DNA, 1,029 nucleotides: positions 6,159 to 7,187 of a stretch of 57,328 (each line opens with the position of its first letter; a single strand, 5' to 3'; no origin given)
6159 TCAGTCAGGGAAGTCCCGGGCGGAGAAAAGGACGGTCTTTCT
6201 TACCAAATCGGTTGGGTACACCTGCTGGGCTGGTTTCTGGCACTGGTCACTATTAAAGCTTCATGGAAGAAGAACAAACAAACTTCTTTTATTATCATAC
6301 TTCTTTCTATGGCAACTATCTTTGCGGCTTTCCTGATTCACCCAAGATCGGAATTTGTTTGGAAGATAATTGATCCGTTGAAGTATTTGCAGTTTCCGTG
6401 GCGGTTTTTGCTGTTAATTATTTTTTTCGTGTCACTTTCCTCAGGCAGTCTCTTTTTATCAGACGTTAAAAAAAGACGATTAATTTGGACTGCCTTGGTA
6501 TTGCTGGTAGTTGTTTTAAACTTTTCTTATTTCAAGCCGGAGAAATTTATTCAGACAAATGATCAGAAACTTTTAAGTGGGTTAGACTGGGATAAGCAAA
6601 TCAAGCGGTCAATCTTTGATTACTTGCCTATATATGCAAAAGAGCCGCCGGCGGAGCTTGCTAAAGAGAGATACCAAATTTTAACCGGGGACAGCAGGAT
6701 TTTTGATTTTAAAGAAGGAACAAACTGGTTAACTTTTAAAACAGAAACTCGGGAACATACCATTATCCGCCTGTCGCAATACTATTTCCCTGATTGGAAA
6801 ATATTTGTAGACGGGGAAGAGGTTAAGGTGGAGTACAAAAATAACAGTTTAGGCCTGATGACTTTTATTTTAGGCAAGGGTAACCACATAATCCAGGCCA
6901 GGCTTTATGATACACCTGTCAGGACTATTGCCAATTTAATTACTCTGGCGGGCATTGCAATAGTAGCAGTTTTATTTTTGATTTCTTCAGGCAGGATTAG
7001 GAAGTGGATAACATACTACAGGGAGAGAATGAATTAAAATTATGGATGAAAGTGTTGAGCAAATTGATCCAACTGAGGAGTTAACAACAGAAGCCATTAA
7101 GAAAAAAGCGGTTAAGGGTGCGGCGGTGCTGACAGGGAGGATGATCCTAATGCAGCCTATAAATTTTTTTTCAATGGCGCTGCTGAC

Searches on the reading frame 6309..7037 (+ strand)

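Call 7: search_protein_families(library=pfam, proteins=[window:6309-7037:+], max_evalue=0.001)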
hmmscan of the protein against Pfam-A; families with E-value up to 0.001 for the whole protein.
window:6309-7037:+ (242 aa): 0 families

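Call 10: search_protein_families(library=pfam, proteins=[window:6309-7037:+], max_evalue=1)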
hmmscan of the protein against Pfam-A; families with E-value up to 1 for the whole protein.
window:6309-7037:+ (242 aa): 2 families
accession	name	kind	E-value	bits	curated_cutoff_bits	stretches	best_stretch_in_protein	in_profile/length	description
PF09586.16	YfhO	-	0.002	17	28.5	1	139-196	764-820/835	Bacterial membrane protein YfhO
PF07884.19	VKOR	-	0.2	12.2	27.5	0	27-70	54-97/134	Vitamin K epoxide reductase family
